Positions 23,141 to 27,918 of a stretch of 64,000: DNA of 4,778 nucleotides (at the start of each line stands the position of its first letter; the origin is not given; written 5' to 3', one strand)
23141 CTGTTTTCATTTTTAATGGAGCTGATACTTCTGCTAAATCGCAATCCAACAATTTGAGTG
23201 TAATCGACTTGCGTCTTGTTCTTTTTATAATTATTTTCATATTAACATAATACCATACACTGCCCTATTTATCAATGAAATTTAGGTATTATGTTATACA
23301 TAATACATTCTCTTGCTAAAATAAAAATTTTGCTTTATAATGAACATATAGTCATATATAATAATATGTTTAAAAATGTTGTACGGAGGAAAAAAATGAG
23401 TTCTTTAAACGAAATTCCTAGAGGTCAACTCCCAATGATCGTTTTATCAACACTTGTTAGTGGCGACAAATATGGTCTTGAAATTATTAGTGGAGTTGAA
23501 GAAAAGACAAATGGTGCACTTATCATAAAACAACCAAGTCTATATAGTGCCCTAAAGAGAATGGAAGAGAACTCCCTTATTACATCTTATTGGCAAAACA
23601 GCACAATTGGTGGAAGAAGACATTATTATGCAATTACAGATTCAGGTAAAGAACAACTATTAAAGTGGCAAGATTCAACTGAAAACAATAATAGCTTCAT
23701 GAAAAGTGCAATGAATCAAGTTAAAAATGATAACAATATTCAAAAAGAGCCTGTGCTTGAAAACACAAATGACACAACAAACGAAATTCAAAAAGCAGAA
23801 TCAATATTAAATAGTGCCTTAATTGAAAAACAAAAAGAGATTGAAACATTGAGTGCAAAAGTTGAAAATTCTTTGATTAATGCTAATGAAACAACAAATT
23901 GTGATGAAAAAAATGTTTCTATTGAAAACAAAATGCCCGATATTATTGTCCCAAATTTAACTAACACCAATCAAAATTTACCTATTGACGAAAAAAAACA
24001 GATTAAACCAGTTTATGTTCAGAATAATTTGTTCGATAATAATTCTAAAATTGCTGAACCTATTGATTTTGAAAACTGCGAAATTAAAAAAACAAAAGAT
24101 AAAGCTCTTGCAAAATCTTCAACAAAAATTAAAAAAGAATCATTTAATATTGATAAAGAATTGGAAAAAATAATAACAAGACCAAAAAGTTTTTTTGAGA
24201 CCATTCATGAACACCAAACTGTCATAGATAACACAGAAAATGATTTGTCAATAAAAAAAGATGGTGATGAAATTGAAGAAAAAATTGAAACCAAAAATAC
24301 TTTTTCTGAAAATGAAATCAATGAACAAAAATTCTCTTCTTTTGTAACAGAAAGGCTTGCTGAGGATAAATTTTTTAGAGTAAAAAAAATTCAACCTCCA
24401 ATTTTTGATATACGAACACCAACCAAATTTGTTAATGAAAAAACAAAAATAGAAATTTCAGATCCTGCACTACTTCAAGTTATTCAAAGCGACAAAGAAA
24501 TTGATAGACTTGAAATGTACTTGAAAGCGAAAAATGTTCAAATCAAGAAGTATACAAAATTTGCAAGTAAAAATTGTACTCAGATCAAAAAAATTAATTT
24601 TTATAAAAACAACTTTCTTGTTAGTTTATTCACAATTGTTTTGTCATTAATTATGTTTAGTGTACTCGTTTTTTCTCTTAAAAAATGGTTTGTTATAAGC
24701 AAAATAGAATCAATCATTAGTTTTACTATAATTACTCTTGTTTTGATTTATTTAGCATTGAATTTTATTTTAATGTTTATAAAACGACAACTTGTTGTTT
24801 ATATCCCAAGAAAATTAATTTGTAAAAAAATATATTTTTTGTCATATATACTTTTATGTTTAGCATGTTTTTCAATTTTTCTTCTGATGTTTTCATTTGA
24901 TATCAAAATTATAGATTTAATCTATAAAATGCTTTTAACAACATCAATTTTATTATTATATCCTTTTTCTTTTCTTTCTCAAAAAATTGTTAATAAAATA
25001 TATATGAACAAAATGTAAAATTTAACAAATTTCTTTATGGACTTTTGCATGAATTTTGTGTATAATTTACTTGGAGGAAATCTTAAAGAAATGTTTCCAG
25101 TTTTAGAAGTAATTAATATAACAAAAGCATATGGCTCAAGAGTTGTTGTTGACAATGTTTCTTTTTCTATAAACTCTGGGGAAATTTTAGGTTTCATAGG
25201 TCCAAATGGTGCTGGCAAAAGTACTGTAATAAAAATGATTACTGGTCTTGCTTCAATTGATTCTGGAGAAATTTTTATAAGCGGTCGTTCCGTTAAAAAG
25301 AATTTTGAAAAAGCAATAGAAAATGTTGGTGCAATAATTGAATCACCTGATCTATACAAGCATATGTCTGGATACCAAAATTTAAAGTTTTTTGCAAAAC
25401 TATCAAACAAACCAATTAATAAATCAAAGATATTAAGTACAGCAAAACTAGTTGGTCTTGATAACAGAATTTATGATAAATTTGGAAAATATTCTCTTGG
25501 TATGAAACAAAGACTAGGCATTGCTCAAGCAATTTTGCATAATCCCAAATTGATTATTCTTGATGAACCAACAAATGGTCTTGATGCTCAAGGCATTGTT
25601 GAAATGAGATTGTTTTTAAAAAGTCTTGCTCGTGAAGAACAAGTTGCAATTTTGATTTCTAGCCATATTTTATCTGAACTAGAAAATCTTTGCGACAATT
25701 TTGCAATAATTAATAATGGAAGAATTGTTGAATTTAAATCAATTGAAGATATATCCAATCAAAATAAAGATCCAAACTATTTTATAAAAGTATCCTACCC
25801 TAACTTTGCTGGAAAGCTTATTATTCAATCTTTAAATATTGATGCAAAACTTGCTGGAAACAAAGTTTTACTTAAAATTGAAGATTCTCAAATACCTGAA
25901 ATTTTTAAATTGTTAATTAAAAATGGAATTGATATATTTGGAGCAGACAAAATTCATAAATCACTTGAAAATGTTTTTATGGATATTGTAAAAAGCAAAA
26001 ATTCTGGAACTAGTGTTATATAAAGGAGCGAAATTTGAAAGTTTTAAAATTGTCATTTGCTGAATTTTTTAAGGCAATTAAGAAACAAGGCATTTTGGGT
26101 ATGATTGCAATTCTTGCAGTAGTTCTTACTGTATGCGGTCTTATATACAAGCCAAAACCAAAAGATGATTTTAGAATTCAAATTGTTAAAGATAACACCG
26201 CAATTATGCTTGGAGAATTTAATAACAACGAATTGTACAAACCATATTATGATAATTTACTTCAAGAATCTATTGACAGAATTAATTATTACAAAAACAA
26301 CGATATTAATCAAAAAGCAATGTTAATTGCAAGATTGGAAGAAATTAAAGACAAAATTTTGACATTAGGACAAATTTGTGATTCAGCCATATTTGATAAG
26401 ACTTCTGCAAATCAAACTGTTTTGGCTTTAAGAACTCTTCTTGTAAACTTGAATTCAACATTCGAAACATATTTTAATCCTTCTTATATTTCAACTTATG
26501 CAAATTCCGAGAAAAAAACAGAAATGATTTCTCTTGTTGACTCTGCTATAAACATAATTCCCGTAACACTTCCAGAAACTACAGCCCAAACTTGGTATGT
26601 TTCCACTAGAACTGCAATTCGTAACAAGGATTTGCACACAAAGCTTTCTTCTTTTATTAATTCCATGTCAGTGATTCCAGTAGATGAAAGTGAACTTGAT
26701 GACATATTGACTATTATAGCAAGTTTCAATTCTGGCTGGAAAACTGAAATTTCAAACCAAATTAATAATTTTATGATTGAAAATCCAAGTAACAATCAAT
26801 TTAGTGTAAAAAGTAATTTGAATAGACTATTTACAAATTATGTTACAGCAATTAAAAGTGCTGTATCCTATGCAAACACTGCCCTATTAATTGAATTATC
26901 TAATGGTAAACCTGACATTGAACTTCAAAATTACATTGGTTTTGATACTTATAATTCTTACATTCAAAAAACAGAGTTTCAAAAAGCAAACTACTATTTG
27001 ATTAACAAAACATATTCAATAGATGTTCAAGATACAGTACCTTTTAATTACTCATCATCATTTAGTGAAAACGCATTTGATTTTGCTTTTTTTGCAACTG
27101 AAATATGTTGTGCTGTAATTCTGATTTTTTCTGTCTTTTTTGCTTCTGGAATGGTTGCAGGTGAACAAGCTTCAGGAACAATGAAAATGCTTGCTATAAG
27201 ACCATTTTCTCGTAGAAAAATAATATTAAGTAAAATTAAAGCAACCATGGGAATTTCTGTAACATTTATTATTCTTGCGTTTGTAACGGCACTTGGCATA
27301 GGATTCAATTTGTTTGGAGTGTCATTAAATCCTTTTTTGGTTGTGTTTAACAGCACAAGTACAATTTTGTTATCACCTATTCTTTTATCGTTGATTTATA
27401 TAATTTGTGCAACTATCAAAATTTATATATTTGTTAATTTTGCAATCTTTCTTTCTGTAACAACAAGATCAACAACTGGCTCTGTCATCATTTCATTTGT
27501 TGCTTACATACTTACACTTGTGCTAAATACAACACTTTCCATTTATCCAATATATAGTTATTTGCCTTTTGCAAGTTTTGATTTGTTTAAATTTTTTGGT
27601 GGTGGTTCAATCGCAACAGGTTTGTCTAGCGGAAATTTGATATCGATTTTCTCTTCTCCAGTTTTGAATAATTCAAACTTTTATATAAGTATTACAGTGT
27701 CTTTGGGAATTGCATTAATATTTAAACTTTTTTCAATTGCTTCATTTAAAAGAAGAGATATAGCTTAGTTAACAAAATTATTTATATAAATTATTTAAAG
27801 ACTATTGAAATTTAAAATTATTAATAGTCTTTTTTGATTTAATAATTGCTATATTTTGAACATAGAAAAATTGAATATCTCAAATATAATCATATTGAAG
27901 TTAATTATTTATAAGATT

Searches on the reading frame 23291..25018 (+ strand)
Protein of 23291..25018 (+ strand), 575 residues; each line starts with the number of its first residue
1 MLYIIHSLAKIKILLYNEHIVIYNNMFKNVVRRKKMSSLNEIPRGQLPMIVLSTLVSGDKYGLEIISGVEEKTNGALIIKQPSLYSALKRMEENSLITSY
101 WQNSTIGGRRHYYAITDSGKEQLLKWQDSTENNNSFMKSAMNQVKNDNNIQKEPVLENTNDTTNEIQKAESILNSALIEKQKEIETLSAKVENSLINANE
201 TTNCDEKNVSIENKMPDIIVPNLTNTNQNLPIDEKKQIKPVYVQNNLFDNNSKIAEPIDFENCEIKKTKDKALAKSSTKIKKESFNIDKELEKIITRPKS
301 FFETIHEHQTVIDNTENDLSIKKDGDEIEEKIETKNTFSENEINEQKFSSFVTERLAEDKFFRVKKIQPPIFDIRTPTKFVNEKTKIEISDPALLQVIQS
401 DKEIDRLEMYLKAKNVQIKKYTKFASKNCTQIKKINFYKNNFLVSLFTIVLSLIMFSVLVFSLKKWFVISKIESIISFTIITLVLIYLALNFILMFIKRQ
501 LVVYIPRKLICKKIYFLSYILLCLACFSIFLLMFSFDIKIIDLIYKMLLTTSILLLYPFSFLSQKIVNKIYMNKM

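Call 63: search_protein_families(library=pfam, proteins=[window:23291-25018:+], max_evalue=0.00001)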
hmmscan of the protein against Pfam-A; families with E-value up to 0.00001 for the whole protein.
window:23291-25018:+ (575 aa): 1 family
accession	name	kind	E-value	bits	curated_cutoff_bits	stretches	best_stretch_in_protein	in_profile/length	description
PF03551.20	PadR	-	1.6e-17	63.7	27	1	51-123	1-73/75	Transcriptional regulator PadR-like family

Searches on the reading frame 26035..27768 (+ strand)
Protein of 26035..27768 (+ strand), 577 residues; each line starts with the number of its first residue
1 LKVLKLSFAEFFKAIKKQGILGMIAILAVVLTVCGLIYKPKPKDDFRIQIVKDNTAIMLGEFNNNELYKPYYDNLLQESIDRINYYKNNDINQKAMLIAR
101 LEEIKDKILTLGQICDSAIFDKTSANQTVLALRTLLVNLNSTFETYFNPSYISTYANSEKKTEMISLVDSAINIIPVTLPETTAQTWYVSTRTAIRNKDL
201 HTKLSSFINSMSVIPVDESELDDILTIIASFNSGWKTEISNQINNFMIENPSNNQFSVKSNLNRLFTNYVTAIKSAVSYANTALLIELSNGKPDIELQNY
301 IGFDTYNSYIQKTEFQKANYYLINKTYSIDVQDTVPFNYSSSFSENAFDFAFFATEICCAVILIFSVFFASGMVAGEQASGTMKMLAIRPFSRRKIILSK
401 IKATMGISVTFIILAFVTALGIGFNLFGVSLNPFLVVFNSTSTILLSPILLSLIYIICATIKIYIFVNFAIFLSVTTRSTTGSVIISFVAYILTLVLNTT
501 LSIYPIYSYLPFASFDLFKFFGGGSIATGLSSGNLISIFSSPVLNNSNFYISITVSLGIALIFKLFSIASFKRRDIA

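Call 63: search_protein_families(library=pfam, proteins=[window:26035-27768:+], max_evalue=0.00001)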
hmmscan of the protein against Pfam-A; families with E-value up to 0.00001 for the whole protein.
window:26035-27768:+ (577 aa): 2 families
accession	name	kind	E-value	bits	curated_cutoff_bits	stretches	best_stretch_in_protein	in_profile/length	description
PF12679.13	ABC2_membrane_2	-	4.3e-12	46.3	27.2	1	296-529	52-246/283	ABC-2 family transporter protein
PF12730.13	ABC2_membrane_4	-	3.9e-07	30.7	27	1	345-466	44-167/179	ABC-2 family transporter protein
